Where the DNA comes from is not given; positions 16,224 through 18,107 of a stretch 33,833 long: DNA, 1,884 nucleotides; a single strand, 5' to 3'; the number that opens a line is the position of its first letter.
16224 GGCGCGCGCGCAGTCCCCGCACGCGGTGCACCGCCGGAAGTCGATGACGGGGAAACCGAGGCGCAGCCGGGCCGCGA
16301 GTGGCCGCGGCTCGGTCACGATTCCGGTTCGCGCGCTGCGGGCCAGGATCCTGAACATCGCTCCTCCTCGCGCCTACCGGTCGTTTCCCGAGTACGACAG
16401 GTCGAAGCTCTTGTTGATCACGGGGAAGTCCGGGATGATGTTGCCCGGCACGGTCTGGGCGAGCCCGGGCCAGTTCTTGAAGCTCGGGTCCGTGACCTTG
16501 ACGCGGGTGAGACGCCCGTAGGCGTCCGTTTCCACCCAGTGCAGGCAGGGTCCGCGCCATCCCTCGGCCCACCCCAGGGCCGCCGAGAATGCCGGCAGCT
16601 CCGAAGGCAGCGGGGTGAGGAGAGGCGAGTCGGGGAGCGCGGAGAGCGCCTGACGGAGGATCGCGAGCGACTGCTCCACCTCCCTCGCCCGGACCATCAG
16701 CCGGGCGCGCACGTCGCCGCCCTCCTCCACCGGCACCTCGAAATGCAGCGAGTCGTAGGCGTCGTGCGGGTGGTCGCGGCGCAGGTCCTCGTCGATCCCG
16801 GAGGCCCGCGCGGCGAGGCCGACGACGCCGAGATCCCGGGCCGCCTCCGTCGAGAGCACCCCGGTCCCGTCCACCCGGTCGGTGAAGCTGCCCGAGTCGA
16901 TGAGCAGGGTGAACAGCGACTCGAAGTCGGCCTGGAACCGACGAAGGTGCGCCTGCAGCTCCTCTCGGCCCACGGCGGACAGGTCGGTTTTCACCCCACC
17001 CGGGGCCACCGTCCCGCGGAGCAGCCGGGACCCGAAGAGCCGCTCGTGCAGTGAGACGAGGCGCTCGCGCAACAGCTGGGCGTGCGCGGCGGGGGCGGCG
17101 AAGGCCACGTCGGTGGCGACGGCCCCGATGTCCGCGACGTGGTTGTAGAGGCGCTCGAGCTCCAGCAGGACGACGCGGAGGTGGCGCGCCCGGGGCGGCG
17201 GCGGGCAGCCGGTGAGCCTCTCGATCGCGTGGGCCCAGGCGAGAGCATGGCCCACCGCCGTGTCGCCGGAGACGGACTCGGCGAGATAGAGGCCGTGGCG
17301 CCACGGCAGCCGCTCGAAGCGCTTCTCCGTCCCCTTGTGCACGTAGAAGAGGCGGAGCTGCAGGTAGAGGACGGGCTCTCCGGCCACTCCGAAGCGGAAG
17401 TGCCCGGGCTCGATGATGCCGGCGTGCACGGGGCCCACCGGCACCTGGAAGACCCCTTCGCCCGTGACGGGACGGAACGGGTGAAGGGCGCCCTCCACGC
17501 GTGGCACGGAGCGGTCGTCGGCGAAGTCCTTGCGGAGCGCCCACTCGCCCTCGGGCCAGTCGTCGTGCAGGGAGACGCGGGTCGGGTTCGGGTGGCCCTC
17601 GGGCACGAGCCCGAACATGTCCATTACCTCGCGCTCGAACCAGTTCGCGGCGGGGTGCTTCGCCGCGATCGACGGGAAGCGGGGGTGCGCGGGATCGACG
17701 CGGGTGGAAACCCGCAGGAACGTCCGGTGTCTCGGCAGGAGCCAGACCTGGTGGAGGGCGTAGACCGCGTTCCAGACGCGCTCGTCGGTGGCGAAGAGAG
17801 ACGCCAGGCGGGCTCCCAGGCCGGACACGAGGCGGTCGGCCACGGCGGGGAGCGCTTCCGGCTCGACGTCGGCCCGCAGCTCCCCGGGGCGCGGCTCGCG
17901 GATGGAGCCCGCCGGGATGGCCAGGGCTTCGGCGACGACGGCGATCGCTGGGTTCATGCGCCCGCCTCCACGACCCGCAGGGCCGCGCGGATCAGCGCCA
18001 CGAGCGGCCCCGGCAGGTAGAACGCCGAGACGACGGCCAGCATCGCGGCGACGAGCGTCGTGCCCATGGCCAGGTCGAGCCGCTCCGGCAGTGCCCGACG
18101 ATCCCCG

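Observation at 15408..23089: Six-gene Hyf/complex-I-like membrane module whose catalytic subunit has lost every NiFe ligand (Ehr-type complex of unknown function)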

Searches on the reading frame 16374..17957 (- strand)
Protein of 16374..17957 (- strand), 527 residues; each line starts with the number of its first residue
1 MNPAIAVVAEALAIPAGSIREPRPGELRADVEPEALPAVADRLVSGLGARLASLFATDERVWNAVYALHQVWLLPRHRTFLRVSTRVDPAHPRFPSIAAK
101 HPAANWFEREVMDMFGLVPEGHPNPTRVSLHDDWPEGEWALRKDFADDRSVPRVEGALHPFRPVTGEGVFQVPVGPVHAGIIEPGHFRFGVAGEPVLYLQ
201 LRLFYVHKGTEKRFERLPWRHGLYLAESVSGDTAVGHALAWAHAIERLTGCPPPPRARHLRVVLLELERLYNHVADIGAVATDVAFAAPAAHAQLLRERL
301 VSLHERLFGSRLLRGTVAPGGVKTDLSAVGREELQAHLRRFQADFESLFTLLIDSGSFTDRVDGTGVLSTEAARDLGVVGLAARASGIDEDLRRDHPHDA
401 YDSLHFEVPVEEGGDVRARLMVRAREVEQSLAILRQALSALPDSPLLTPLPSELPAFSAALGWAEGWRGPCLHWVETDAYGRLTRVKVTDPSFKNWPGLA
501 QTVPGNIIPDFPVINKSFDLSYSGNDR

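Call 4: search_protein_families(library=pfam, proteins=[window:16374-17957:-])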
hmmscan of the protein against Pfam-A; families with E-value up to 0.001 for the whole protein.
window:16374-17957:- (527 aa): 2 families
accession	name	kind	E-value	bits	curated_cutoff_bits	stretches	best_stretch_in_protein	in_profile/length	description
PF00346.24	Complex1_49kDa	-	1.8e-46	158.8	24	2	287-448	5-166/271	Respiratory-chain NADH dehydrogenase, 49 Kd subunit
PF00329.25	Complex1_30kDa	-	3.8e-24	86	22.5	1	30-146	2-119/124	Respiratory-chain NADH dehydrogenase, 30 Kd subunit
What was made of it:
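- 16374..17957 (-): EhrL: NuoC-NuoD/HycE-like large subunit (527 aa) without NiFe ligands. Pfam Complex1_30kDa plus Complex1_49kDa (call 4).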

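Call 5: search_protein_families(library=ncbifam, proteins=[window:16374-17957:-])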
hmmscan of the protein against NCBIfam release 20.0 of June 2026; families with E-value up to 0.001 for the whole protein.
window:16374-17957:- (527 aa): 20 families
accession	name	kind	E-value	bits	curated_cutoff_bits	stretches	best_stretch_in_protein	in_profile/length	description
NF004739.1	PRK06075.1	equivalog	7.1e-67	225.8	360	1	171-448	2-279/384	NADH-quinone oxidoreductase subunit D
NF009808.0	PRK13292.1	equivalog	3e-62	210.6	1156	1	77-446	307-684/791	NADH-quinone oxidoreductase subunit B/C/D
TIGR01962.1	NuoD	equivalog_domain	1.1e-54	185.8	459.35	1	185-451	16-284/386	NADH dehydrogenase (quinone) subunit D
NF040602.1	F420_dehyd_FpoD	exception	5.5e-50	170.4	600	1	172-527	10-372/372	F420H2 dehydrogenase subunit FpoD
NF008728.0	PRK11742.1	equivalog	1.7e-48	165.4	840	2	185-447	228-492/598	NADH-quinone oxidoreductase subunit C/D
NF008974.0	PRK12322.1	equivalog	7.4e-45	153.5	522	1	172-520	9-359/366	NADH-quinone oxidoreductase subunit D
NF005649.0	PRK07415.1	equivalog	5.2e-33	114.6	583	1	174-445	15-287/394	NAD(P)H-quinone oxidoreductase subunit H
NF005856.0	PRK07785.1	equivalog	5.5e-15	55.9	224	1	63-145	146-222/246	NADH-quinone oxidoreductase subunit C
TIGR01961.1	NuoC_fam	subfamily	1.6e-13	51.3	122.45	1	62-145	41-118/122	NADH (or F420H2) dehydrogenase, subunit C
NF009141.0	PRK12494.1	equivalog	3.3e-12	46.6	175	1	66-146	86-164/175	NAD(P)H-quinone oxidoreductase subunit J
NF004733.0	PRK06074.1-5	equivalog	4.7e-11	42.7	225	1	63-146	74-150/203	NADH-quinone oxidoreductase subunit C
NF004737.0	PRK06074.2-4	equivalog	6e-11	42.5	144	1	83-146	64-125/150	NADH-quinone oxidoreductase subunit C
NF005832.0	PRK07735.1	equivalog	5.1e-09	35.9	431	1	78-146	358-424/430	NADH-quinone oxidoreductase subunit C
NF004735.0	PRK06074.2-2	equivalog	5.7e-09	36.1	176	1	76-145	78-146/158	NADH-quinone oxidoreductase subunit C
NF040611.1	F420_dehyd_FpoC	exception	6.3e-09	36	220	1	52-147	55-148/158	F420H2 dehydrogenase subunit FpoC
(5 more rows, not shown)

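Call 10: search_solved_structures(query=window:16374-17957:-, show_alignments=5, max_evalue=0.001)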
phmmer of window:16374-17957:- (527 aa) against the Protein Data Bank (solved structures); distinct sequences matched with E-value up to 0.001: 94 (the best 60 are shown).
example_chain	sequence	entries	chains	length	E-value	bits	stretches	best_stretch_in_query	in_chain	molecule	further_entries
7z0s_E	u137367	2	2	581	1.3e-80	274.9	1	26-527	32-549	Formate hydrogenlyase subunit 5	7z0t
2fug_4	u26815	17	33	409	7.5e-45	156.9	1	169-455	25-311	NADH-quinone oxidoreductase chain 4 | NADH-QUINONE OXIDOREDUCTASE SUBUNIT 4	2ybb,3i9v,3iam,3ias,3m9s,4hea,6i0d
7q5y_B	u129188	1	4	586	1e-42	149.9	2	174-449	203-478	NADH-quinone oxidoreductase subunit C/D 2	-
7awt_D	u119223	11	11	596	2.9e-37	131.8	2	172-453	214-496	NADH-quinone oxidoreductase subunit C/D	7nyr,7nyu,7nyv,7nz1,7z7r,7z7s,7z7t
9taj_C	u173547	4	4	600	3e-37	131.8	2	172-453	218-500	NADH-quinone oxidoreductase subunit C/D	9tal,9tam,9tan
7p61_C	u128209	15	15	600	8.2e-37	130.4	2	172-453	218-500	NADH-quinone oxidoreductase subunit C/D | NADH-quinone oxidoreductase subunit CD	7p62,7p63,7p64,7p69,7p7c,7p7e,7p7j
6cfw_L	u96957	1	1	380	3e-36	128.5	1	171-527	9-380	Membrane-bound hydrogenase subunit alpha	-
5xtb_Q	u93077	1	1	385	4.7e-36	127.9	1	188-445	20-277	NADH dehydrogenase [ubiquinone] iron-sulfur protein 2, mitochondrial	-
8qby_D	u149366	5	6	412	5e-36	127.8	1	170-445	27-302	NADH-quinone oxidoreductase subunit D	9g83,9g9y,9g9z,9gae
5xtd_Q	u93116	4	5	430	6.6e-36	127.4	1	187-445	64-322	NADH dehydrogenase [ubiquinone] iron-sulfur protein 2, mitochondrial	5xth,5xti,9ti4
9cwt_Q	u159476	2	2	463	8.8e-36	127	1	187-445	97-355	NADH dehydrogenase [ubiquinone] iron-sulfur protein 2, mitochondrial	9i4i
5lnk_4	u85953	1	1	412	1.1e-35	126.7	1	187-445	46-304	Mitochondrial complex I, 49 kDa subunit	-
7vb7_Q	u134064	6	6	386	1.2e-35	126.5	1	188-445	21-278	NADH dehydrogenase [ubiquinone] iron-sulfur protein 2, mitochondrial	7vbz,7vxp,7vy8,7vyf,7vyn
7vbn_Q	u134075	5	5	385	1.2e-35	126.5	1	188-445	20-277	NADH dehydrogenase [ubiquinone] iron-sulfur protein 2, mitochondrial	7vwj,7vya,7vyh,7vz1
6q9b_S2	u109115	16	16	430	1.3e-35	126.4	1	187-445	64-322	NADH:ubiquinone oxidoreductase core subunit S2,NADH:ubiquinone oxidoreductase core subunit | NDUFS2 | NDUFB11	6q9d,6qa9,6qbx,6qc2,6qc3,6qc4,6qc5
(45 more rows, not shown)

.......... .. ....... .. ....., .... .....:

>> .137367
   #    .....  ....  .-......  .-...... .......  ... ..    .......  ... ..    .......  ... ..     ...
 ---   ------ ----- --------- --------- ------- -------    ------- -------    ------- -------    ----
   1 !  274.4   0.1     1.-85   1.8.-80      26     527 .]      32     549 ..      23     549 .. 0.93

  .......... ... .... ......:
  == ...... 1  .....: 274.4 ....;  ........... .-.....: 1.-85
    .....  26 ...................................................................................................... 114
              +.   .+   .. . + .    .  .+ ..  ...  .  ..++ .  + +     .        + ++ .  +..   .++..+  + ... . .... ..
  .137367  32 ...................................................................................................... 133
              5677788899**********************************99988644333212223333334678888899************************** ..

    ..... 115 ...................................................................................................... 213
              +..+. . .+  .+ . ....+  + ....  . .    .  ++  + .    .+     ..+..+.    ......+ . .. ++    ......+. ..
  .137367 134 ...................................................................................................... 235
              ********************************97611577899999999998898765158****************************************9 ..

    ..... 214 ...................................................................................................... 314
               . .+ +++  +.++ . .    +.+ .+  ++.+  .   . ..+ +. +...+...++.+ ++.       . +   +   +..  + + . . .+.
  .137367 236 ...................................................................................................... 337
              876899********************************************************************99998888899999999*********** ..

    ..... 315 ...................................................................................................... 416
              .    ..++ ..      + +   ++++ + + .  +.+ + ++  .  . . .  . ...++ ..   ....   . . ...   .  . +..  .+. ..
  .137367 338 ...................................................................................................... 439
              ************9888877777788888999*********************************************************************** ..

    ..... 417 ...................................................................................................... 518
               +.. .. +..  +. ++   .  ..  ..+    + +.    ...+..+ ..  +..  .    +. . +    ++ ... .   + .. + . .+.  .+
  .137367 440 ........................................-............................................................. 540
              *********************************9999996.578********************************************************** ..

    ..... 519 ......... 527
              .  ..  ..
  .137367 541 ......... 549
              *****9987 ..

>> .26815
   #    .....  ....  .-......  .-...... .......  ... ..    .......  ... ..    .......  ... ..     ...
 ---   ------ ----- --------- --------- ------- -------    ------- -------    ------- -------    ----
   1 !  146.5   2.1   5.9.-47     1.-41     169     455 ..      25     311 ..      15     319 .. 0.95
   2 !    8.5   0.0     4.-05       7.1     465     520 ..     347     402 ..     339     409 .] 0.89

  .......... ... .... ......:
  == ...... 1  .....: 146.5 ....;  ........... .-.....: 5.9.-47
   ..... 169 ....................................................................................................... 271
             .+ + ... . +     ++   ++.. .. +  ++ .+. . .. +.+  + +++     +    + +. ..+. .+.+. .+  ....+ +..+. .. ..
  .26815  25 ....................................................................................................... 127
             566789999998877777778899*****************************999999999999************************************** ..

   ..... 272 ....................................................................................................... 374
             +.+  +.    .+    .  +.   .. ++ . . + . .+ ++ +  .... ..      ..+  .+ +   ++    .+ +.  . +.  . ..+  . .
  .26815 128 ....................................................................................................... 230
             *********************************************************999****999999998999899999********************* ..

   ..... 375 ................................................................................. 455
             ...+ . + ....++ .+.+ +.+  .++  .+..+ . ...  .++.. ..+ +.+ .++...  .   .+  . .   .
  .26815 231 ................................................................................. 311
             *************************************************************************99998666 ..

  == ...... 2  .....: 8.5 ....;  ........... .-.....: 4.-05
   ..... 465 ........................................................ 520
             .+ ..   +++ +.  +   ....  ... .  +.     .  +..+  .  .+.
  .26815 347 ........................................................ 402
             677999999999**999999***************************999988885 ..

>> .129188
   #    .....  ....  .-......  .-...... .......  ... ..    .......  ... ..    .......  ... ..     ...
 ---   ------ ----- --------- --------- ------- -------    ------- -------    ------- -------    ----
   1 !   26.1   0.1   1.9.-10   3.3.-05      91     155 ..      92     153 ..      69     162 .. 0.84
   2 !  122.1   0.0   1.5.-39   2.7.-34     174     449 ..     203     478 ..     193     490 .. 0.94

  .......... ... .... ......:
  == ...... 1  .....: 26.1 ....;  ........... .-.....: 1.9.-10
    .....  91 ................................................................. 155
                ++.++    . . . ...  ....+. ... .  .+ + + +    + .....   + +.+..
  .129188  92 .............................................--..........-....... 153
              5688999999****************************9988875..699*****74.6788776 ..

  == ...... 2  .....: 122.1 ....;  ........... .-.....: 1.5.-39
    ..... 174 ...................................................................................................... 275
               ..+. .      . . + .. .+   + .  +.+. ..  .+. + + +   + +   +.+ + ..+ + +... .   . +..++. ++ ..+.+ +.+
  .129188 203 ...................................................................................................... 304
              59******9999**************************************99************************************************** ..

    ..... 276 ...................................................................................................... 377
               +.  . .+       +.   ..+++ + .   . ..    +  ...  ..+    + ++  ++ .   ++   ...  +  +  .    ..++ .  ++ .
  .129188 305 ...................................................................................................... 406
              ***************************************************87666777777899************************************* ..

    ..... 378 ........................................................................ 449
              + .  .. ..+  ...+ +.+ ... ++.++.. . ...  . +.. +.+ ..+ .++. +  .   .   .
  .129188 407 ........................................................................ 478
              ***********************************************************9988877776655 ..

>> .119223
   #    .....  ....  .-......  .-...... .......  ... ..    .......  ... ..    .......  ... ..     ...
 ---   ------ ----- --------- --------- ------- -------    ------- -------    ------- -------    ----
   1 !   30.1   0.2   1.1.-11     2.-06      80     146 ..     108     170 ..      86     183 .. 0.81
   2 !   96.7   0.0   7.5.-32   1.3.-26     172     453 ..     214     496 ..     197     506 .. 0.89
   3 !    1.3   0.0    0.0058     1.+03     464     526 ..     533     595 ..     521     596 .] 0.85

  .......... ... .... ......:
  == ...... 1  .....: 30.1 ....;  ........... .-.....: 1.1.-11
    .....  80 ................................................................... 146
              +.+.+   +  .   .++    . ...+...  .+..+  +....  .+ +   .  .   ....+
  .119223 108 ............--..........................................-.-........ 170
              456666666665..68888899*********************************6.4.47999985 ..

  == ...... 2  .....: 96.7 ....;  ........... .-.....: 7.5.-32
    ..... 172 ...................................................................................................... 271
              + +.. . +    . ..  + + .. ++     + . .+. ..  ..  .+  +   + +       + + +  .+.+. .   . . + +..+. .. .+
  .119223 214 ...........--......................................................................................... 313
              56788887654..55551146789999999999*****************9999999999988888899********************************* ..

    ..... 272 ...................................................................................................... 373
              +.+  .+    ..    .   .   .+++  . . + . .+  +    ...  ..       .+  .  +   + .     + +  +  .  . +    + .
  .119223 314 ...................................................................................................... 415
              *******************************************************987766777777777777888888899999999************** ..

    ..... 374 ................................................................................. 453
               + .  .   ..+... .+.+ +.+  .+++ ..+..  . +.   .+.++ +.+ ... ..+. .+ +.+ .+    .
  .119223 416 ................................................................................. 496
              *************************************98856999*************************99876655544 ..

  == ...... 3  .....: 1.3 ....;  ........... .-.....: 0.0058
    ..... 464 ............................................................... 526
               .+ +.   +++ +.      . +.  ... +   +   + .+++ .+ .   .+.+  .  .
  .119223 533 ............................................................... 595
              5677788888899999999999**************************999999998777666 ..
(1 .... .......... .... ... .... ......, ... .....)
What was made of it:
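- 16374..17957 (-): Best PDB sequence match is HycE 7z0s_E, 1.3e-80 (call 10).
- On Ehr (energy-converting / Ech-hydrogenase-related complex): The alignment to HycE gives S230, T233, S521 and G524 at the four ligand positions (call 10).
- Closest known: Pyrococcus MBS/MBX. Different: The relationship is much more distant: MbsL scores 105 bits and MbhL 129 bits, against 275 bits for HycE (call 10).
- Checked: All four ligands are therefore replaced: C->S230, C->T233, C->S521 and C->G524 (call 10).
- HycE alignment and ligand replacement: call 10. Catalytic ligands are lost (call 10).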

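Call 12: find_homologous_proteins(query=window:16374-17957:-, max_evalue=1e-10)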
Query window:16374-17957:- (527 aa): 7953 proteins with E <= 1e-10 among 8000 candidates; the best 120 are listed.
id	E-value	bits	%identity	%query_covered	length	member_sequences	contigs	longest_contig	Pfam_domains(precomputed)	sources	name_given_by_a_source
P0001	0.0e+0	1200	100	100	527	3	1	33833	PF00329.26,PF00346.25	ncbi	-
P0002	0.0e+0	1135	95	100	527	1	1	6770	PF00329.26,PF00346.25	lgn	-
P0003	0.0e+0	1080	91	100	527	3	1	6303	PF00329.26,PF00346.25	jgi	jgi:Ni,Fe-hydrogenase III large subunit/Ni,Fe-hydrogenase III component G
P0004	0.0e+0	1059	87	100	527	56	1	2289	PF00329.26,PF00346.25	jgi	jgi:Ni,Fe-hydrogenase III large subunit/Ni,Fe-hydrogenase III component G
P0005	0.0e+0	1058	89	100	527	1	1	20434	PF00329.26,PF00346.25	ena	-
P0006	0.0e+0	1056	87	100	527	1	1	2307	PF00329.26,PF00346.25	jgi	jgi:Ni,Fe-hydrogenase III large subunit/Ni,Fe-hydrogenase III component G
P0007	0.0e+0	1053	88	100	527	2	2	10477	PF00329.26,PF00346.25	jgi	jgi:Ni,Fe-hydrogenase III large subunit/Ni,Fe-hydrogenase III component G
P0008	0.0e+0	1052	87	100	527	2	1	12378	PF00329.26,PF00346.25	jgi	jgi:Ni,Fe-hydrogenase III large subunit/Ni,Fe-hydrogenase III component G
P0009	0.0e+0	1052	88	100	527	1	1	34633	PF00329.26,PF00346.25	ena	-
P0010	0.0e+0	1049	87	100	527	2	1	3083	PF00329.26,PF00346.25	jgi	jgi:Ni,Fe-hydrogenase III large subunit/Ni,Fe-hydrogenase III component G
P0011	0.0e+0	1047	88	100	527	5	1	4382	PF00329.26,PF00346.25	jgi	jgi:Ni,Fe-hydrogenase III large subunit/Ni,Fe-hydrogenase III component G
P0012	0.0e+0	1040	86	100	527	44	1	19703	PF00329.26,PF00346.25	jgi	-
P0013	0.0e+0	1040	86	100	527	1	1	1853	PF00329.26,PF00346.25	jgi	-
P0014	0.0e+0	1038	86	100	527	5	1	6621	PF00329.26,PF00346.25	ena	-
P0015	0.0e+0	1036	87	99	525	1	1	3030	PF00329.26,PF00346.25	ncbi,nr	ncbi:MAG TPA: NADH-quinone oxidoreductase subunit C [Vicinamibacteria bacterium]|nr:NADH-quinone oxi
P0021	0.0e+0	1032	87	100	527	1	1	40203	PF00329.26,PF00346.25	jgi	jgi:Ni,Fe-hydrogenase III large subunit/Ni,Fe-hydrogenase III component G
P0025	0.0e+0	1027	85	100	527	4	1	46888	PF00329.26,PF00346.25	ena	-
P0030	0.0e+0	1010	86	97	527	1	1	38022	PF00329.26,PF00346.25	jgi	jgi:Ni,Fe-hydrogenase III large subunit/Ni,Fe-hydrogenase III component G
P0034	2.9e-297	1005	85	98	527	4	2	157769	PF00329.26,PF00346.25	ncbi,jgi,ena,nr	ncbi:MAG TPA: NADH-quinone oxidoreductase subunit C [Vicinamibacteria bacterium]|nr:NADH-quinone oxi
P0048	1.2e-281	953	80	100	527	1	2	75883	PF00329.26,PF00346.25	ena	-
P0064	1.3e-257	874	73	100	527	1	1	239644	PF00329.26,PF00346.25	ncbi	-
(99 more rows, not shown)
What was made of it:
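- Tried and rejected: The Vicinamibacteria assignment rests on named relatives at 85-87% identity (call 12).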
